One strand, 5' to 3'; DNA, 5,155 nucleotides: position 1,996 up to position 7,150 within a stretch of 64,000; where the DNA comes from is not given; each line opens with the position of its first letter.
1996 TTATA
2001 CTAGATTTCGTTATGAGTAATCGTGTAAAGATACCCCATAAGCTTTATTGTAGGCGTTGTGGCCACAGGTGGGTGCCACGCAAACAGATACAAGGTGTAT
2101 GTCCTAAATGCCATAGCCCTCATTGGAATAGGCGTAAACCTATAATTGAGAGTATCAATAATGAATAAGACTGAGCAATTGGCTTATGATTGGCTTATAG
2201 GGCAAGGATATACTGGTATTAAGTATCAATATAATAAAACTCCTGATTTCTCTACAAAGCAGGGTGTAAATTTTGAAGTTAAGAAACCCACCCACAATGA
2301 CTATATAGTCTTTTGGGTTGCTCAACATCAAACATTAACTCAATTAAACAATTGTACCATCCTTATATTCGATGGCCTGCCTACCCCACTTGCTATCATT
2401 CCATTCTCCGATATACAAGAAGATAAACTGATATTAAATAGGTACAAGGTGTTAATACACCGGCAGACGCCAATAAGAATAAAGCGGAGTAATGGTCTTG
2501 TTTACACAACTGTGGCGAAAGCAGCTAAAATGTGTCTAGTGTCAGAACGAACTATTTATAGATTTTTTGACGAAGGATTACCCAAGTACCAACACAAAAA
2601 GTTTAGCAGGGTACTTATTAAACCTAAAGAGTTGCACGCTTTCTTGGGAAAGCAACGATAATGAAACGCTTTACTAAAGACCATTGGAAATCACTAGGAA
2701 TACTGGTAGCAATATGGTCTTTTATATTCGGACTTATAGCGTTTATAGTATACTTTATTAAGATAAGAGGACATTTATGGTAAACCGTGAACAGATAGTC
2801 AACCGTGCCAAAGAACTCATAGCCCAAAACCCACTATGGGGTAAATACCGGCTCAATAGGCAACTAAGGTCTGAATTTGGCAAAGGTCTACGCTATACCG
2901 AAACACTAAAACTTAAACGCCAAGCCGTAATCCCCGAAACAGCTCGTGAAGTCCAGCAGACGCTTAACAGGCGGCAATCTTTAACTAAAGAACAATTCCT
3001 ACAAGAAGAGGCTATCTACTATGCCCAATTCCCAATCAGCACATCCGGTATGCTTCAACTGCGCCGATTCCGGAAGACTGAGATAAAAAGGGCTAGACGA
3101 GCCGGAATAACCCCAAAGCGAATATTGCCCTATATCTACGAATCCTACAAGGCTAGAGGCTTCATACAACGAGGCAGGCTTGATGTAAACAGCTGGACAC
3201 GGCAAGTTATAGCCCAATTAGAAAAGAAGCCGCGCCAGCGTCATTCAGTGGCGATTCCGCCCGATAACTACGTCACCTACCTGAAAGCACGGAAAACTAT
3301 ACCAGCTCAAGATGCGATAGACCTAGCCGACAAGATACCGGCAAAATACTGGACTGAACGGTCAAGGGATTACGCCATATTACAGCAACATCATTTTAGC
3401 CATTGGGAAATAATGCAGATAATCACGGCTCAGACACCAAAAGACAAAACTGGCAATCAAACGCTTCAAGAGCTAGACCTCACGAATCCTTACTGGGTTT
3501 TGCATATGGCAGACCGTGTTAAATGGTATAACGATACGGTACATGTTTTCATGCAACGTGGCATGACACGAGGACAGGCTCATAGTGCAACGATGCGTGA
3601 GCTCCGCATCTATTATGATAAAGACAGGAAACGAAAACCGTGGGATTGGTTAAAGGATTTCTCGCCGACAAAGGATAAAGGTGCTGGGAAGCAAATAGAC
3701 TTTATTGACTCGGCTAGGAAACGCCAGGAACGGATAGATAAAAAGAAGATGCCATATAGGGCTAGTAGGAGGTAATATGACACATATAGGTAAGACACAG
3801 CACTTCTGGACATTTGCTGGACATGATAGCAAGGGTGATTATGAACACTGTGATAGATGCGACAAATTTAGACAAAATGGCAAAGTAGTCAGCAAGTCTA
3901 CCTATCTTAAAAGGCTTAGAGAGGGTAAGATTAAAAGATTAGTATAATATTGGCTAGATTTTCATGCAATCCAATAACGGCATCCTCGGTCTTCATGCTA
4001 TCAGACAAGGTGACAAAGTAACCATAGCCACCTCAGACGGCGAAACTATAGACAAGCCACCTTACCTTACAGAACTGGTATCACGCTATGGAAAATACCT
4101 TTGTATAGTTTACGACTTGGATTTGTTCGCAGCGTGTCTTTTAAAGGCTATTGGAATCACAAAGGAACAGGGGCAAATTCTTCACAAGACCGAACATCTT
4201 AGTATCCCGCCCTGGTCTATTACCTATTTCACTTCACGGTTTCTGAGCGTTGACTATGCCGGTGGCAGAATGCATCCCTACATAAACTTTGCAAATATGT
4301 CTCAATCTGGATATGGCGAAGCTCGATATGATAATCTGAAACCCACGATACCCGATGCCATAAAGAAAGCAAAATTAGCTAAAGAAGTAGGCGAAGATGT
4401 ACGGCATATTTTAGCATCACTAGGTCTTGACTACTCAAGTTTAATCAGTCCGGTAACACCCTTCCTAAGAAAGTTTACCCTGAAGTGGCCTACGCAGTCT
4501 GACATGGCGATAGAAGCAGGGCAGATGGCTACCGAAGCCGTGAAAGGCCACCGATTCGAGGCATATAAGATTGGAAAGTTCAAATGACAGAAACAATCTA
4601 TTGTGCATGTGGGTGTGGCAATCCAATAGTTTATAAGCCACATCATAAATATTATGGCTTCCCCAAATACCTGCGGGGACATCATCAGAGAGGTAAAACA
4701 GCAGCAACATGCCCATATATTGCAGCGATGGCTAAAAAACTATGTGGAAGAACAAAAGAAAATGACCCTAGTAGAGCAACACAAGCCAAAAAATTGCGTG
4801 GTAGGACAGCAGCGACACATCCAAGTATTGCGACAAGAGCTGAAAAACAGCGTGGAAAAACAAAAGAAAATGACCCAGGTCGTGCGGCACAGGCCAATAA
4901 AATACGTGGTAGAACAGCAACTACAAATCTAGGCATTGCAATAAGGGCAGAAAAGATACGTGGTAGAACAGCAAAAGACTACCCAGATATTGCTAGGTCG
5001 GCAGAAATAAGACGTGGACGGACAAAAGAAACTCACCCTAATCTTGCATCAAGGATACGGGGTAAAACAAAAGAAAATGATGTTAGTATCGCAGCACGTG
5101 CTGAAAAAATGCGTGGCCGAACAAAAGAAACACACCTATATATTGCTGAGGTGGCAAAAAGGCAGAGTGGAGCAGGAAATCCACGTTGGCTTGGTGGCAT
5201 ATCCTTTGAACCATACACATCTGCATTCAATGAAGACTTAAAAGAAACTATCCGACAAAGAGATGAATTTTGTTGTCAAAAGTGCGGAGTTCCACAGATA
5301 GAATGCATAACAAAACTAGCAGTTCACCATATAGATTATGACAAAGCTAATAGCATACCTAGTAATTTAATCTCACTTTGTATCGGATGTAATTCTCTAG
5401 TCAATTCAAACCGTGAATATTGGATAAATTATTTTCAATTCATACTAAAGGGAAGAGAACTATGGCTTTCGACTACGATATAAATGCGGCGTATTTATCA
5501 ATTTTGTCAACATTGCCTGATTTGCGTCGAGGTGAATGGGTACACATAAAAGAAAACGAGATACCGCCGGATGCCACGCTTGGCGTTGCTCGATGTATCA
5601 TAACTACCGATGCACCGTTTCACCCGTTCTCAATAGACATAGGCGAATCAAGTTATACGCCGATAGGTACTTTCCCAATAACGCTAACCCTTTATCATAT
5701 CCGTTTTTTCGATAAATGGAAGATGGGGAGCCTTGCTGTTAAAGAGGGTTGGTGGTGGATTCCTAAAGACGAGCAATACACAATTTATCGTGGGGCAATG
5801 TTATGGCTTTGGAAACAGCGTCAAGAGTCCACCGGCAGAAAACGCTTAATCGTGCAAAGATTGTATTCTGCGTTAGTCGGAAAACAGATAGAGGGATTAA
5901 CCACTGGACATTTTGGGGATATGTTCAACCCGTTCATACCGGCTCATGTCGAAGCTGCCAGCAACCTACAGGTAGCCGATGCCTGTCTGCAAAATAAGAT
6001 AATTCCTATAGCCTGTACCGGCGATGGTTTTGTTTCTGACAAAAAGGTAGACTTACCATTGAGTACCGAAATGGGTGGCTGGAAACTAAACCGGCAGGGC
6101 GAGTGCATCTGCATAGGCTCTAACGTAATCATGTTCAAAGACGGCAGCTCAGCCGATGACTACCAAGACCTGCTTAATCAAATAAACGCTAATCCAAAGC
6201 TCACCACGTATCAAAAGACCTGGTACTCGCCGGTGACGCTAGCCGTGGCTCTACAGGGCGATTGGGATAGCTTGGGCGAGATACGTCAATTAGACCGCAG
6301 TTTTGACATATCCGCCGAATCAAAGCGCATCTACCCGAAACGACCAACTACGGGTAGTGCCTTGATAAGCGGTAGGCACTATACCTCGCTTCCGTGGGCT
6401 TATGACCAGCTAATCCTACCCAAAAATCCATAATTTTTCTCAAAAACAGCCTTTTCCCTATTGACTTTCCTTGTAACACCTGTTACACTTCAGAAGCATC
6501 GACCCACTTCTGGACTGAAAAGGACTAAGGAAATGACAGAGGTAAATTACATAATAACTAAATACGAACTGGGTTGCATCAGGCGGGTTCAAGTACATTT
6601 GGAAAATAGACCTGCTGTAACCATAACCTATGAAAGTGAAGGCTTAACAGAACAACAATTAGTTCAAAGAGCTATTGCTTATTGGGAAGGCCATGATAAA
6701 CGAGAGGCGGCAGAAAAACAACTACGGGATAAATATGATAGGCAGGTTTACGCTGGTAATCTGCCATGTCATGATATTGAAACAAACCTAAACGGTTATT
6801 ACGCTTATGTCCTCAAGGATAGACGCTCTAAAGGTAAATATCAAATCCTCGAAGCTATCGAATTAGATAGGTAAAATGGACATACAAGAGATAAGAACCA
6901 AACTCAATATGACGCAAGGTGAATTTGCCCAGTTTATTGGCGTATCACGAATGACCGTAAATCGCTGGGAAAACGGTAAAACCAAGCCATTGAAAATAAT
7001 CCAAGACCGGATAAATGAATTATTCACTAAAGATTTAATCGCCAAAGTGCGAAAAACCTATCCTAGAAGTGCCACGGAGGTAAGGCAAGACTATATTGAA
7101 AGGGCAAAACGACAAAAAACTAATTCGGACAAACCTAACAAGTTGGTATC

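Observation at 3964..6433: HNH-NUMOD3 homing endonuclease sits between two ORFs that together look like a split, degenerate family-B DNA polymerase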

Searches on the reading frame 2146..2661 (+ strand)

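Call 3: search_protein_families(library=pfam, proteins=[window:2146-2661:+], max_evalue=1)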
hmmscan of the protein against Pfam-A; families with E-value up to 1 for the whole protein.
window:2146-2661:+ (171 aa): 2 families
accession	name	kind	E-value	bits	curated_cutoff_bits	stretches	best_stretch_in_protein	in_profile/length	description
PF12728.13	HTH_17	-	6.5e-05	23.6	27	1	122-170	3-50/51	Helix-turn-helix domain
PF13551.12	HTH_29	-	0.02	15.4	28.1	1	122-140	14-32/64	Winged helix-turn helix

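Call 4: search_protein_families(library=phrogs, proteins=[window:2146-2661:+], max_evalue=1)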
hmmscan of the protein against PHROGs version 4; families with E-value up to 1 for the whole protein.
window:2146-2661:+ (171 aa): 4 families
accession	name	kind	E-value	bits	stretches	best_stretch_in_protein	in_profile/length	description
phrog_66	-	integration and excision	0.0025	18.5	1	114-169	87-142/412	excisionase and transcriptional regulator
phrog_33310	-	unknown function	0.1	13.5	1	69-166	68-151/157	-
phrog_2907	-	integration and excision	0.21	13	1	122-155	8-41/117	excisionase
phrog_12527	-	integration and excision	0.32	12.1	1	117-156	26-66/130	excisionase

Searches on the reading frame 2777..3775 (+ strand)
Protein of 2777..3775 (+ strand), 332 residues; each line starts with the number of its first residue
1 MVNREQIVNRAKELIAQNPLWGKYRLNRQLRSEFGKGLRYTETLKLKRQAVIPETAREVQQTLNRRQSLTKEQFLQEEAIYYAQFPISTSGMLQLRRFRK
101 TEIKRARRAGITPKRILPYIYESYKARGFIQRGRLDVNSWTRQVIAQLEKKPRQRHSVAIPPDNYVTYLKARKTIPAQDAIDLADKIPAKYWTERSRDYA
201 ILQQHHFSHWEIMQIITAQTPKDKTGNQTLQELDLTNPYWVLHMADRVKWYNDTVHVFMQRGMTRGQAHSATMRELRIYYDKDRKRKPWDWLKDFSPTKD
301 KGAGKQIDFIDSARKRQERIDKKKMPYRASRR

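Call 3: search_protein_families(library=pfam, proteins=[window:2777-3775:+], max_evalue=1)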
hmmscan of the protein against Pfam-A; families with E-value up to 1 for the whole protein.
window:2777-3775:+ (332 aa): 0 families

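Call 4: search_protein_families(library=phrogs, proteins=[window:2777-3775:+], max_evalue=1)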
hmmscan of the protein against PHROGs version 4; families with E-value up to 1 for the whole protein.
window:2777-3775:+ (332 aa): 0 families

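Call 7: search_protein_families(library=ncbifam, proteins=[window:2777-3775:+], max_evalue=1)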
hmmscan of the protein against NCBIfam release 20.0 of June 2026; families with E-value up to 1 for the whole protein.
window:2777-3775:+ (332 aa): 1 family
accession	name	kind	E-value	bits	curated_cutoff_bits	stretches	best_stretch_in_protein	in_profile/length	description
NF003476.0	PRK05114.1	equivalog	0.078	12.6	72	1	255-284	20-49/60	YoaH family protein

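Call 56: find_homologous_proteins(query=window:2777-3775:+, max_evalue=0.001)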
Query window:2777-3775:+ (332 aa): 5 proteins with E <= 0.001 among 721 candidates.
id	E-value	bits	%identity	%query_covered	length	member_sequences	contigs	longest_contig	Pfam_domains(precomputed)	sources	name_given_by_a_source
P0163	1.4e-219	746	100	100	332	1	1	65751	-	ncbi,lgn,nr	ncbi:hypothetical protein MUP46_00765 [Patescibacteria group bacterium]|nr:hypothetical protein [Pat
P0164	1.7e-183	627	86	100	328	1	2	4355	-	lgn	-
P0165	2.8e-118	413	59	100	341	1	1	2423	-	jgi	jgi:hypothetical protein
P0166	7.1e-94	333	53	100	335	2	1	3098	-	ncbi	-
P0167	1.1e-53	201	43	80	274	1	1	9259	-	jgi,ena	-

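Call 80: predict_structure(alignment_id=A4)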
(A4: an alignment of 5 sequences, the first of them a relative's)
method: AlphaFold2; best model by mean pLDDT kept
length: 332 residues; sequences in the alignment: 5
mean_pLDDT: 80.5   pTM: 0.66
mean pLDDT of the five models: 80.5, 79.1, 78.9, 75.8, 65.4
residues with pLDDT >= 90: 53; 70-90: 224; 50-70: 36; < 50: 19
segments of 3 or more residues with pLDDT < 50: 301-310, 324-332
pLDDT, mean of each block of 10 residues (from residue 1): 84 85 87 89 83 75 88 91 85 89 91 92 90 86 87 83 88 85 86 88 86 82 77 77 80 88 90 81 65 63 43 57 47 35
secondary structure, 60 per line:
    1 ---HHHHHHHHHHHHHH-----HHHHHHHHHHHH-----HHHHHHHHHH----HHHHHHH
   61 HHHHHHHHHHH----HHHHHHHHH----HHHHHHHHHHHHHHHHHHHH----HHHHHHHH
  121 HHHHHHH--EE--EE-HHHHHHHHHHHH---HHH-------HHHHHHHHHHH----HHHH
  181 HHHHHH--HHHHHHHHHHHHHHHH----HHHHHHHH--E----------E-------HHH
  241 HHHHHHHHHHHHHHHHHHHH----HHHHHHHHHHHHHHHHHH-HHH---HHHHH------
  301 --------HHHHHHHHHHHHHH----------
elements in order: H4-17 H23-34 H40-49 H54-71 H76-84 H89-108 H113-127 H137-148 H162-172 H177-186 H189-204 H209-216 H238-260 H265-282 H290-294 H309-322

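Call 83: fold_search(model_id=the predicted structure, library=pdb)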
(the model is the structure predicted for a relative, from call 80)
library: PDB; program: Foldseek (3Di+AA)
matches with E <= 10: 30; with E <= 0.001: 0
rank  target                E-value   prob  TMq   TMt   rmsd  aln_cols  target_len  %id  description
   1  5cwg                  5.6e-01  0.18  0.15  0.22  14.4       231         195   12  Crystal structure of de novo designed helical repeat protein DHR10 (released 2015-12-16)
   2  5cwc                  8.4e-01  0.16  0.16  0.22  14.3       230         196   11  Crystal structure of de novo designed helical repeat protein DHR5 (released 2015-12-16)
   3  9dgk_A                9.8e-01  0.04  0.12  0.12  20.4       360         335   13  The Retinoblastoma Protein with Mutation M704V (released 2025-02-19)
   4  9k82_A                2.7e+00  0.08  0.14  0.21  17.5       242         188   10  Cryo-EM structure of designed zinc-induced filament Fiber-n5-Zn1-HEHE-917 (released 2025-10-29)
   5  6p5w                  3.0e+00  0.02  0.12  0.12  21.7       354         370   12  Structure of DCN1 bound to 3-methyl-N-((4S,5S)-3-methyl-6-oxo-1-phenyl-4-(p-tolyl)-4,5,6,7-tetrahydro-1H-pyrazolo[3,4-b] (released 2019-09-11)
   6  6xom                  4.0e+00  0.03  0.15  0.14  21.3       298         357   11  DCN1 bound to 8 (released 2021-06-02)
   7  6ndj_B                4.9e+00  0.03  0.11  0.09  15.1       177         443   12  Crystal structure of human NLRP6 PYD domain with MBP fusion (released 2019-01-23)
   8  5v86                  4.9e+00  0.01  0.11  0.11  22.3       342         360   14  Structure of DCN1 bound to NAcM-OPT (released 2017-05-24)
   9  4b2f                  5.1e+00  0.02  0.11  0.16  25.1       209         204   10  N-terminal deletion mutant of an outer surface protein BBA73 from Borrelia burgdorferi (released 2013-05-08)
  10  6xoo                  5.4e+00  0.02  0.15  0.14  20.7       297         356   13  DCN1 bound to DI-1859 (released 2021-06-02)
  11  6ejq_G                5.7e+00  0.06  0.11  0.25  16.7       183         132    8  Crystal structure of a C-terminally truncated small terminase protein from the thermophilic bacteriophage G20c (released 2018-10-10)
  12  1aos_A                5.7e+00  0.03  0.12  0.09  20.1       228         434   12  HUMAN ARGININOSUCCINATE LYASE (released 1998-01-14)
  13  7vta                  6.0e+00  0.02  0.12  0.15  20.7       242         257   11  Talaromyces verruculosus talaropentaene synthase apo (released 2022-06-08)
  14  3wfr_F                6.0e+00  0.02  0.14  0.12  18.2       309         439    9  tRNA processing enzyme complex 2 (released 2014-01-01)
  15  6kgx_A8               6.3e+00  0.01  0.11  0.13  21.9       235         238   16  Structure of the phycobilisome from the red alga Porphyridium purpureum (released 2019-12-11)
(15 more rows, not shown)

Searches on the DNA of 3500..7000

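Call 9: search_rna_families(source=window, start=3500, end=7000, threshold=evalue, max_evalue=10)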
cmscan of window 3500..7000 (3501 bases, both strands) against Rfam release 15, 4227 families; matches with E-value up to 10: 3.
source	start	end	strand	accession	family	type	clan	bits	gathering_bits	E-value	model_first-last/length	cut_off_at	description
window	5921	5991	+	RF02228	sX9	Gene; sRNA;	-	17.6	44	5.6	1-76/76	no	Xanthomonas sRNA sX9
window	6836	6982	-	RF01248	snR8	Gene; snRNA; snoRNA; HACA-box;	CL00039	17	45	6.6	1-184/184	no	Small nucleolar RNA snR8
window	6149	6192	-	RF00284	SNORD74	Gene; snRNA; snoRNA; CD-box;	CL00069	15.4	41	9.7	1-80/80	no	Small nucleolar RNA SNORD74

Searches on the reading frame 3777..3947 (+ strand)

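Call 3: search_protein_families(library=pfam, proteins=[window:3777-3947:+], max_evalue=1)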
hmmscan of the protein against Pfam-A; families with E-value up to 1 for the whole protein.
window:3777-3947:+ (56 aa): 1 family
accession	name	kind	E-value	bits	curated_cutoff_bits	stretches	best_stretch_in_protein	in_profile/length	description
PF06480.20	FtsH_ext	-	0.12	13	25.5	1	31-56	22-47/103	FtsH Extracellular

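Call 4: search_protein_families(library=phrogs, proteins=[window:3777-3947:+], max_evalue=1)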
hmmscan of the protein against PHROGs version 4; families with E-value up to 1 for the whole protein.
window:3777-3947:+ (56 aa): 1 family
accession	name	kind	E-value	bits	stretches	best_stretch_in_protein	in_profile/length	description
phrog_2670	-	unknown function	0.036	15.2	1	8-34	9-35/66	-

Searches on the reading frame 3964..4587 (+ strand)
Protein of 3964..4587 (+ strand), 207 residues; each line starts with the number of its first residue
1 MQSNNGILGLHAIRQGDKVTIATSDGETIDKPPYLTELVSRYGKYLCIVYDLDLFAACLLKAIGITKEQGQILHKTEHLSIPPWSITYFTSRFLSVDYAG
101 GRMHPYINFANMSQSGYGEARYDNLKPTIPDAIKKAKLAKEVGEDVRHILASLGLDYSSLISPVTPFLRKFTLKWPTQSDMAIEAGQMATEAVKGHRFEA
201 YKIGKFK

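Call 3: search_protein_families(library=pfam, proteins=[window:3964-4587:+], max_evalue=1)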
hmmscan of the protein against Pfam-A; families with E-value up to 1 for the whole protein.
window:3964-4587:+ (207 aa): 0 families

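Call 4: search_protein_families(library=phrogs, proteins=[window:3964-4587:+], max_evalue=1)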
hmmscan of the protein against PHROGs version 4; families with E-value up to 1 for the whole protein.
window:3964-4587:+ (207 aa): 1 family
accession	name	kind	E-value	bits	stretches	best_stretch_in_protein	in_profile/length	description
phrog_30198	-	unknown function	0.43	11.4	1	34-80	73-120/206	-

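Call 6: search_solved_structures(query=window:3964-4587:+, max_evalue=10, show_alignments=2)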
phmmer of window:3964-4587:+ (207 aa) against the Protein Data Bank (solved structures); distinct sequences matched with E-value up to 10: 0.

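Call 7: search_protein_families(library=ncbifam, proteins=[window:3964-4587:+], max_evalue=1)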
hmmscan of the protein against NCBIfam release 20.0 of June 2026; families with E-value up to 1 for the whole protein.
window:3964-4587:+ (207 aa): 0 families

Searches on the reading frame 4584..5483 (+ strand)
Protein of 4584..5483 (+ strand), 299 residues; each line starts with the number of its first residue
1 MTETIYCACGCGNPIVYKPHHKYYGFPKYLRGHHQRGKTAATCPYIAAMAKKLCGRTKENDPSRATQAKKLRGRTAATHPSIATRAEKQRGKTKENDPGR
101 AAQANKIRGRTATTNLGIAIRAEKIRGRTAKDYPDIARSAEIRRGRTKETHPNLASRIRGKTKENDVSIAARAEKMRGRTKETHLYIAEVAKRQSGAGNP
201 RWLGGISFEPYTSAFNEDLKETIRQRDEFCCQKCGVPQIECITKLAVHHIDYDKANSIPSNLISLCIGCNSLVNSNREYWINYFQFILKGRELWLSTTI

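Call 3: search_protein_families(library=pfam, proteins=[window:4584-5483:+], max_evalue=1)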
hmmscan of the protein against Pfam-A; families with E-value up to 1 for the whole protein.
window:4584-5483:+ (299 aa): 2 families
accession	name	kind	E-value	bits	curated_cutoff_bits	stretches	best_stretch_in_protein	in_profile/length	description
PF01844.29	HNH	-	0.014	15.9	21.4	1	231-272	1-43/47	HNH endonuclease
PF20137.4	DUF6527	-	0.26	11.6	23.6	0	5-18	5-18/63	Family of unknown function (DUF6527)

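Call 4: search_protein_families(library=phrogs, proteins=[window:4584-5483:+], max_evalue=1)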
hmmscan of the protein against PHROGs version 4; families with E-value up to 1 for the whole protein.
window:4584-5483:+ (299 aa): 22 families
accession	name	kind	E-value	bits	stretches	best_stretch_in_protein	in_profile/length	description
phrog_8446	-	DNA, RNA and nucleotide metabolism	2.2e-10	41.5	1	192-270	106-192/211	HNH endonuclease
phrog_119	-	DNA, RNA and nucleotide metabolism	2.1e-07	31.1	1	210-282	186-263/443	HNH endonuclease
phrog_144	-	DNA, RNA and nucleotide metabolism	2.8e-07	31.4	1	209-273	65-132/175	HNH endonuclease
phrog_8048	-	DNA, RNA and nucleotide metabolism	9.3e-07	29.3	1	210-277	158-229/273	HNH endonuclease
phrog_7785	-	DNA, RNA and nucleotide metabolism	2.6e-06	28.5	1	214-271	56-109/147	HNH endonuclease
phrog_740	-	DNA, RNA and nucleotide metabolism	3.7e-05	23.8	1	213-278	23-89/332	HNH endonuclease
phrog_9443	-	DNA, RNA and nucleotide metabolism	0.00011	23.1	1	229-271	99-140/170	HNH endonuclease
phrog_4581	-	head and packaging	0.00033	21.2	1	217-272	54-107/395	terminase small subunit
phrog_25862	-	DNA, RNA and nucleotide metabolism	0.001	20.5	1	163-272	29-134/149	HNH endonuclease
phrog_5956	-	DNA, RNA and nucleotide metabolism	0.0036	18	1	214-274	45-108/138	HNH endonuclease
phrog_16726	-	DNA, RNA and nucleotide metabolism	0.012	16.3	1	216-272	81-139/308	HNH endonuclease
phrog_10822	-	DNA, RNA and nucleotide metabolism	0.013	16.2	1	219-272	91-146/245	HNH endonuclease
phrog_1571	-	DNA, RNA and nucleotide metabolism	0.021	15.7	1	230-270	48-90/128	HNH endonuclease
phrog_6544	-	unknown function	0.025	15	1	217-274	15-69/248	-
phrog_333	-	DNA, RNA and nucleotide metabolism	0.15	13.3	1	214-269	20-74/138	HNH endonuclease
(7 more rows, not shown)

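Call 7: search_protein_families(library=ncbifam, proteins=[window:4584-5483:+], max_evalue=1)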
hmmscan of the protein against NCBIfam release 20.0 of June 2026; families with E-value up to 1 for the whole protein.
window:4584-5483:+ (299 aa): 3 families
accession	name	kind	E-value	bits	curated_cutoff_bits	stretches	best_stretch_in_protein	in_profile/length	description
NF041791.1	anti-phage_ZorE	equivalog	6.9e-05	21.9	600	1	212-270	190-247/358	type II Zorya anti-phage system protein ZorE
NF038221.1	IcmJ_DotN_IVB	equivalog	0.0082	15.7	100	1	218-270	32-81/205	type IVB secretion system protein IcmJDotN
NF041782.1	mnquin_red_QrcC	equivalog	0.011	15.3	400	1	230-285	64-119/239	menaquinone reductase iron-sulfur cluster-binding subunit QrcC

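Call 68: search_protein_families(library=pfam, proteins=[window:4584-5483:+], max_evalue=10)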
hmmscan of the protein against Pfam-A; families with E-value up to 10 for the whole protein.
window:4584-5483:+ (299 aa): 2 families
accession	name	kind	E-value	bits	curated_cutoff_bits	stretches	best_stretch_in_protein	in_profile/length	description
PF01844.29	HNH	-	0.014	15.9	21.4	1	231-272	1-43/47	HNH endonuclease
PF20137.4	DUF6527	-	0.26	11.6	23.6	1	5-18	5-18/63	Family of unknown function (DUF6527)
